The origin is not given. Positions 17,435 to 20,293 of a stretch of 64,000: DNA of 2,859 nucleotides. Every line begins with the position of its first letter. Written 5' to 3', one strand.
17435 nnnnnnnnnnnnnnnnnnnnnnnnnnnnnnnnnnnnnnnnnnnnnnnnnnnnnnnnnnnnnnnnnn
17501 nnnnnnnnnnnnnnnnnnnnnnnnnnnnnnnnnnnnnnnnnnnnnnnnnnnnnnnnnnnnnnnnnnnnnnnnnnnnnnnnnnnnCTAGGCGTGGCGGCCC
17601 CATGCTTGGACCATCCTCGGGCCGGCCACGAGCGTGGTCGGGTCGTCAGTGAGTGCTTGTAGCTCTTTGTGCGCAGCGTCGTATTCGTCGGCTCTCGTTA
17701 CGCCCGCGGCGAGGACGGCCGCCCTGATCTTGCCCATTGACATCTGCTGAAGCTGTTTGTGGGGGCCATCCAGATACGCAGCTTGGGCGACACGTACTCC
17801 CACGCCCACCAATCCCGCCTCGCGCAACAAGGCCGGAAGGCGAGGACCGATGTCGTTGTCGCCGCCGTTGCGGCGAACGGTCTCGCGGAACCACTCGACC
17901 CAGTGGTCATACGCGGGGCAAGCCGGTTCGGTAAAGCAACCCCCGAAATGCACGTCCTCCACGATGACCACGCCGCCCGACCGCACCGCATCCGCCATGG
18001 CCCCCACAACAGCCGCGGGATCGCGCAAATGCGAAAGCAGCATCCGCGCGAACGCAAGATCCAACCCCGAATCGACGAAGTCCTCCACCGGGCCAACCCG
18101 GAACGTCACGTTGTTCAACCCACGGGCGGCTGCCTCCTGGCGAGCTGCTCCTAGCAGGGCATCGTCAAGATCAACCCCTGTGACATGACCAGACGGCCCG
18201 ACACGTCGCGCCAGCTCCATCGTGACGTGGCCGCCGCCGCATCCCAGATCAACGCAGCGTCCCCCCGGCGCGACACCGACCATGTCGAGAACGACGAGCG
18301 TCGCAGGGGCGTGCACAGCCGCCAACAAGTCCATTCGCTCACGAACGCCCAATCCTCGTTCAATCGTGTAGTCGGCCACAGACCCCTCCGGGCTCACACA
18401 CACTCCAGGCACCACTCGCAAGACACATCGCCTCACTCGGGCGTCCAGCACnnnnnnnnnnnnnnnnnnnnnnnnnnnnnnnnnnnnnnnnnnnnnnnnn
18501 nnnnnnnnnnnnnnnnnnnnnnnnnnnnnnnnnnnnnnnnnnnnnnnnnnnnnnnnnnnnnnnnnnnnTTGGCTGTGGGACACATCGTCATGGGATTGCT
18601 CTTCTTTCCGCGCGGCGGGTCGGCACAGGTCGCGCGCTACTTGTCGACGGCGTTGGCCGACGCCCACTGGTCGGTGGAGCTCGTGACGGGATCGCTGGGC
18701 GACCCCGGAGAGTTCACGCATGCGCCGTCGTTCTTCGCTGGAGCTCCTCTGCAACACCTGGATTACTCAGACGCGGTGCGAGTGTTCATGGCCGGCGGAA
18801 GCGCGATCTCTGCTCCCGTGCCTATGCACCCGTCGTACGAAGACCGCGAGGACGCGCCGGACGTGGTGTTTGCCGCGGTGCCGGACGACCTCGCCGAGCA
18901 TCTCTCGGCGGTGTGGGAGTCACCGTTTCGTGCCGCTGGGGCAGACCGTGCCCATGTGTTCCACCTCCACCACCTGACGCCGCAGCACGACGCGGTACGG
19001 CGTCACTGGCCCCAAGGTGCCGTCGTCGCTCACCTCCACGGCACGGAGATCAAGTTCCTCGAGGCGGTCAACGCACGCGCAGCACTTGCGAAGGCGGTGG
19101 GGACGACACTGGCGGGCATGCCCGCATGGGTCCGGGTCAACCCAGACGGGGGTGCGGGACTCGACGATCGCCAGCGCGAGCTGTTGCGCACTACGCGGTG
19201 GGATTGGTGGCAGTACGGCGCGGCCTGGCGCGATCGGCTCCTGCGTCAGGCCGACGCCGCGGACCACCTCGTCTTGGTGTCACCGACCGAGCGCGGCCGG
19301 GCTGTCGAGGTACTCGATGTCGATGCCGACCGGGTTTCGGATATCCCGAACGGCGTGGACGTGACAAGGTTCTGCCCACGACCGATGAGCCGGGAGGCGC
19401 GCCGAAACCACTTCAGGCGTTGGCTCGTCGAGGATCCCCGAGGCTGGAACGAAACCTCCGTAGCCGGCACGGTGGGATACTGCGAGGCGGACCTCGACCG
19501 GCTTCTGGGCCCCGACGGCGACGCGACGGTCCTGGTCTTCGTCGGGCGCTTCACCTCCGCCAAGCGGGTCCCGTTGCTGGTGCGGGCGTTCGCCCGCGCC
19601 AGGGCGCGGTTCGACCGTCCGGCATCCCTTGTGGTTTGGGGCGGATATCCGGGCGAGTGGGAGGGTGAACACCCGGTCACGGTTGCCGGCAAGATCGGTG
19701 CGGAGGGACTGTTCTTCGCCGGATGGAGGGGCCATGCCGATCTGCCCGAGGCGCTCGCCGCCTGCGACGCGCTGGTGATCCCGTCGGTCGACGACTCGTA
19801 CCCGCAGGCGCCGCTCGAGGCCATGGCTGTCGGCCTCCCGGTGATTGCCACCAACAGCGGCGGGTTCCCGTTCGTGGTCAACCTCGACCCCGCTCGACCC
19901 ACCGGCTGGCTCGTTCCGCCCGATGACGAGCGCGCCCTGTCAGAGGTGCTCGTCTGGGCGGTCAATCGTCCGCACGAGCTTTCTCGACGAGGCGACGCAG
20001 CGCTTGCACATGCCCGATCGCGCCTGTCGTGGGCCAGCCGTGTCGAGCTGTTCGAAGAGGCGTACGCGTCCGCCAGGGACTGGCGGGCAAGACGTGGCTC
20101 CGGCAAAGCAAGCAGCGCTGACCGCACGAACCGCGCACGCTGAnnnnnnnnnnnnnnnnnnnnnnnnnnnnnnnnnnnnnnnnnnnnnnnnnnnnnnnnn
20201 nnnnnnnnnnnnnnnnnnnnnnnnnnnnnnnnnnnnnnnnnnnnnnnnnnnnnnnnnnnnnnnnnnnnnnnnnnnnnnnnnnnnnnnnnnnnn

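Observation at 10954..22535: Genomic island of about 11.6 kb integrated in tRNA-Cys, bounded by a perfect 42-bp repeat of the tRNA 3' half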

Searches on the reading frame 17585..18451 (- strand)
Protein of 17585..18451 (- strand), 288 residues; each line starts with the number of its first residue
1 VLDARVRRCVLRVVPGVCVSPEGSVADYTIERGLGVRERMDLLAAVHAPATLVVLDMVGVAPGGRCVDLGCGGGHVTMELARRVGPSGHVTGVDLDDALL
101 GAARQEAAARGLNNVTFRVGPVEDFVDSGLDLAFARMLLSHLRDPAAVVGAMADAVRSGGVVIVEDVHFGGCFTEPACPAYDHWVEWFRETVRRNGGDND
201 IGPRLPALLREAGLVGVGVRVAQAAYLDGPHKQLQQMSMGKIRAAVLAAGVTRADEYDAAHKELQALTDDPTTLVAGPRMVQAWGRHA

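Call 84: search_protein_families(library=ncbifam, proteins=[window:17585-18451:-], max_evalue=0.001)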
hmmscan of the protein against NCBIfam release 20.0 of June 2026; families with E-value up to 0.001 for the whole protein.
window:17585-18451:- (288 aa): 40 families (the best 25 are shown)
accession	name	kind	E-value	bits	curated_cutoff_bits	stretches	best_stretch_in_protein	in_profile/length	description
NF008823.0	PRK11873.1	subfamily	6.4e-16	58.6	263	1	58-168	73-185/272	arsenite methyltransferase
TIGR01983.1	UbiG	equivalog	2.7e-12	46.5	102.95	1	64-164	51-151/228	bifunctional 2-polyprenyl-6-hydroxyphenol methylase/3-demethylubiquinol 3-O-methyltransferase UbiG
NF045667.1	MTase_DVU1556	equivalog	3.9e-12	46.1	155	1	51-169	11-124/213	DVU_1556 family methyltransferase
NF047649.1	MTase_UXPK_star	exception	6e-12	45.2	460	1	59-166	74-183/283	methyltransferase/UXPK-star double selenoprotein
NF041537.1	ArsM_AhpD_UU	exception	1.1e-11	44.1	510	1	60-185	74-201/345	arsenite methyltransferase/AhpD domain selenoprotein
NF043040.1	corrin_prot_MT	hypoth_equivalog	1.6e-10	40.8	180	1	61-166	40-149/216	corrinoid protein-associated methyltransferase CpaM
NF001243.0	PRK00216.1-4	equivalog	2.7e-10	40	235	1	55-164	40-151/237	demethylmenaquinone methyltransferase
TIGR02752.1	MenG_heptapren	equivalog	1.1e-09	38.2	419.85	1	57-164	40-149/231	demethylmenaquinone methyltransferase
NF001240.0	PRK00216.1-1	equivalog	2.2e-09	36.7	378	1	46-184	47-186/251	bifunctional demethylmenaquinone methyltransferase/2-methoxy-6-polyprenyl-1,4-benzoquinol methylase UbiE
NF041536.1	ArsM_DUF2284_UU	exception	6e-09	34.8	575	1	60-167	74-183/459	arsenite methyltransferase/DUF2284 domain selenoprotein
TIGR04364.1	methyltran_FxLD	equivalog_domain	8e-09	35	320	1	52-117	72-136/394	methyltransferase, FxLD system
TIGR02469.1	CbiT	equivalog_domain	5.7e-08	33.1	78.3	1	53-165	10-121/124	precorrin-6Y C5,15-methyltransferase (decarboxylating) subunit CbiT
NF001244.0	PRK00216.1-5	equivalog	5.7e-08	32.3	216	1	56-120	42-107/236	bifunctional demethylmenaquinone methyltransferase/2-methoxy-6-polyprenyl-1,4-benzoquinol methylase UbiE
NF004851.0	PRK06202.1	equivalog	9e-08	31.8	243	1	66-167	64-167/237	hypothetical protein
NF001556.0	PRK00377.1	equivalog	1.1e-07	31.9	238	1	54-167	32-146/198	cobalt-precorrin-6Y C(15)-methyltransferase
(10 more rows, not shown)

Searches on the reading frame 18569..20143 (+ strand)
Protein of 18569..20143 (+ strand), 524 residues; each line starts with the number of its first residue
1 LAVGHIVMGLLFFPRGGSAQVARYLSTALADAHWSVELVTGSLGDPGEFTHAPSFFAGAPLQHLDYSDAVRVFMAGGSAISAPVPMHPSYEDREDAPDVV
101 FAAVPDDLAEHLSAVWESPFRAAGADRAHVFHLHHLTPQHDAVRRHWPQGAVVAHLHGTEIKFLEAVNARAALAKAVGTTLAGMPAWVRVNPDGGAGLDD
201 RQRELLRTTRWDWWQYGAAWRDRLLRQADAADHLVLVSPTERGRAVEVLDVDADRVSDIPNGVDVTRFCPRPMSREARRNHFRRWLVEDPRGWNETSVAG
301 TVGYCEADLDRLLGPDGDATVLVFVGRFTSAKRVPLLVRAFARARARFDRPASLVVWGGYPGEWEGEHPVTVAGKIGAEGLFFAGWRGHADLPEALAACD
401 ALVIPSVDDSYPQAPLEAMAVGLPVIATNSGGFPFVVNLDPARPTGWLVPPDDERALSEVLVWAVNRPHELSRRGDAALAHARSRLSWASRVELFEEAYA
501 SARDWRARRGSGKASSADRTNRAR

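Call 61: find_homologous_proteins(query=window:18569-20143:+, max_evalue=1e-30)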
Query window:18569-20143:+ (524 aa): 3615 proteins with E <= 1e-30 among 8000 candidates; the best 120 are listed.
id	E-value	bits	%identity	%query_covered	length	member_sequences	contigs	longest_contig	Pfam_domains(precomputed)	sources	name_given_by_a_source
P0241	0.0e+0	1113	95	99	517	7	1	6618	PF00534.27,PF13439.13,PF20706.4,PF13692.13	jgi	jgi:glycosyltransferase involved in cell wall biosynthesis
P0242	9.4e-290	980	84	99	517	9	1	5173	PF00534.27,PF13439.13,PF20706.4,PF13692.13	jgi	-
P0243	2.8e-283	958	84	94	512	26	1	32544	PF00534.27,PF13439.13,PF20706.4,PF13692.13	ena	-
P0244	3.0e-280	948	82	99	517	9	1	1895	PF00534.27,PF13439.13,PF20706.4,PF13692.13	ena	-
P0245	1.5e-276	936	81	98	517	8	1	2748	PF00534.27,PF13439.13,PF20706.4,PF13692.13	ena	-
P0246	1.6e-270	916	79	94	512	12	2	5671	PF00534.27,PF13439.13,PF20706.4,PF13692.13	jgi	jgi:D-inositol-3-phosphate glycosyltransferase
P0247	5.9e-268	908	79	94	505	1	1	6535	PF00534.27,PF13524.13,PF13439.13,PF20706.4,PF13692.13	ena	-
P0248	1.8e-267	906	80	96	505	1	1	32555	PF00534.27,PF13524.13,PF13439.13,PF13692.13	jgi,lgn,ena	-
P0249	9.1e-267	904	79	95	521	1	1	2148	PF00534.27,PF13439.13,PF20706.4,PF13692.13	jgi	-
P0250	1.5e-266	903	77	98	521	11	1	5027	PF00534.27,PF13524.13,PF13439.13,PF20706.4,PF13692.13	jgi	jgi:glycosyltransferase involved in cell wall biosynthesis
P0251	4.5e-266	902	79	94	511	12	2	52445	PF00534.27,PF13439.13,PF20706.4,PF13692.13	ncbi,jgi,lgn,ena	-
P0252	4.1e-265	898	77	99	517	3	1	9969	PF00534.27,PF13439.13,PF20706.4,PF13692.13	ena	-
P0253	5.3e-265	898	77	100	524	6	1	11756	PF00534.27,PF13439.13,PF20706.4,PF13692.13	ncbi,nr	ncbi:MAG TPA: glycosyltransferase family 4 protein [Acidimicrobiia bacterium]|nr:glycosyltransferase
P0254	7.0e-265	898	78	94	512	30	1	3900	PF00534.27,PF13439.13,PF20706.4,PF13692.13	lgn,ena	-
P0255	8.5e-265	897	78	95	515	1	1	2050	PF00534.27,PF13439.13,PF20706.4,PF13692.13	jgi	jgi:glycosyltransferase involved in cell wall biosynthesis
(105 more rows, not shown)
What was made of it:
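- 18543..20185 (+): GT4 glycosyltransferase gene (CDS 18569-20143), present as a discrete 1.64-kb block. Thousands of Acidimicrobiia homologues exist (call 61).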

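Call 62: find_encoding_contigs(protein=P0241, flank=10000, max_places=4)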
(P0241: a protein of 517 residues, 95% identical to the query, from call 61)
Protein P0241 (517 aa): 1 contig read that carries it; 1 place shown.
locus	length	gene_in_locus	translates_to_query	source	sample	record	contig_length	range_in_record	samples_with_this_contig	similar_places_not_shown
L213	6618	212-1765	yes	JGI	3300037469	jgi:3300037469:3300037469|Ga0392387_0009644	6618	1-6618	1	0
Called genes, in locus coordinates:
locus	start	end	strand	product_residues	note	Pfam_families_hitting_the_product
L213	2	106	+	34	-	?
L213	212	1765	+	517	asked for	PF13439:Glyco_transf_4 (weak), PF20706:GT4-conflict (weak), PF00534:Glycos_transf_1, PF13692:Glyco_trans_1_4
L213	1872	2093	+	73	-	-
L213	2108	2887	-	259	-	PF00459:Inositol_P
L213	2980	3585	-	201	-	PF01872:RibD_C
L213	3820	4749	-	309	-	PF03405:FA_desaturase_2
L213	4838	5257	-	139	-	-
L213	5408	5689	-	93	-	-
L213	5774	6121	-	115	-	PF16561:AMPK1_CBM (weak)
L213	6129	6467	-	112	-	PF01740:STAS, PF13466:STAS_2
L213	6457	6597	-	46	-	-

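Call 84: search_protein_families(library=ncbifam, proteins=[window:18569-20143:+], max_evalue=0.001)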
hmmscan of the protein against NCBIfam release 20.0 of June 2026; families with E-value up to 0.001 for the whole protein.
window:18569-20143:+ (524 aa): 18 families
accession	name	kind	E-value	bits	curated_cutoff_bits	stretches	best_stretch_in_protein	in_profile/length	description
TIGR03088.1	stp2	hypoth_equivalog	3.8e-26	92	409.05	1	318-500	193-371/374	TIGR03088 family PEP-CTERM/XrtA system glycosyltransferase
TIGR03449.1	mycothiol_MshA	equivalog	5.2e-23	81.6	462.5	1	311-502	213-403/406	D-inositol-3-phosphate glycosyltransferase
TIGR03999.1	thiol_BshA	equivalog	7.5e-17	61.3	273.7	1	314-501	194-372/375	N-acetyl-alpha-D-glucosaminyl L-malate synthase BshA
TIGR02149.1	glgA_Coryne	subfamily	4.1e-16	59.1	302.4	1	314-491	199-379/391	glycogen synthase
TIGR04063.1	stp3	hypoth_equivalog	6.3e-15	55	442.05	1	309-501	204-394/397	TIGR04063 family PEP-CTERM/XrtA system glycosyltransferase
NF053787.1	GlcN_PG_synth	equivalog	1e-12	47.6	480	1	307-501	185-358/361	N-acetylglucosaminyl phosphatidylglycerol synthase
TIGR04047.1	MSMEG_0565_glyc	hypoth_equivalog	4.1e-12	45.9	259.85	1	374-493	254-365/373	MSMEG_0565 family glycosyltransferase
NF041876.1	EPS_EpsE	equivalog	6.8e-11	42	400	1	390-485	287-379/389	exopolysaccharide biosynthesis GT4 family glycosyltransferase EpsE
NF038295.1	EPS_HpsP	equivalog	8.7e-09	34.8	550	1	318-493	206-378/388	hormogonium polysaccharide biosynthesis glycosyltransferase HpsP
NF047684.1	TeichurnBiosyTuaC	equivalog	1.5e-08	34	550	1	318-436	218-327/391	teichuronic acid biosynthesis protein TuaC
TIGR04005.1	wcaL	equivalog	7.5e-08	31.6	537.6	1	385-461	285-364/406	colanic acid biosynthesis glycosyltransferase WcaL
TIGR04157.1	glyco_rSAM_CFB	subfamily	7.4e-07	28.5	400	1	318-434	226-336/406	TIGR04157 family glycosyltransferase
TIGR02095.1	glgA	subfamily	5.5e-06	25.3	328.45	1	314-501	289-476/477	glycogen/starch synthase, ADP-glucose type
TIGR02472.1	sucr_P_syn_N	equivalog_domain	1.7e-05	23.9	576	1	406-495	348-434/439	sucrose-phosphate synthase, putative, glycosyltransferase domain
NF041879.1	EPS_EpsH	equivalog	1.7e-05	23.7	800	1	322-501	240-415/431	exopolysaccharide biosynthesis glycosyltransferase EpsH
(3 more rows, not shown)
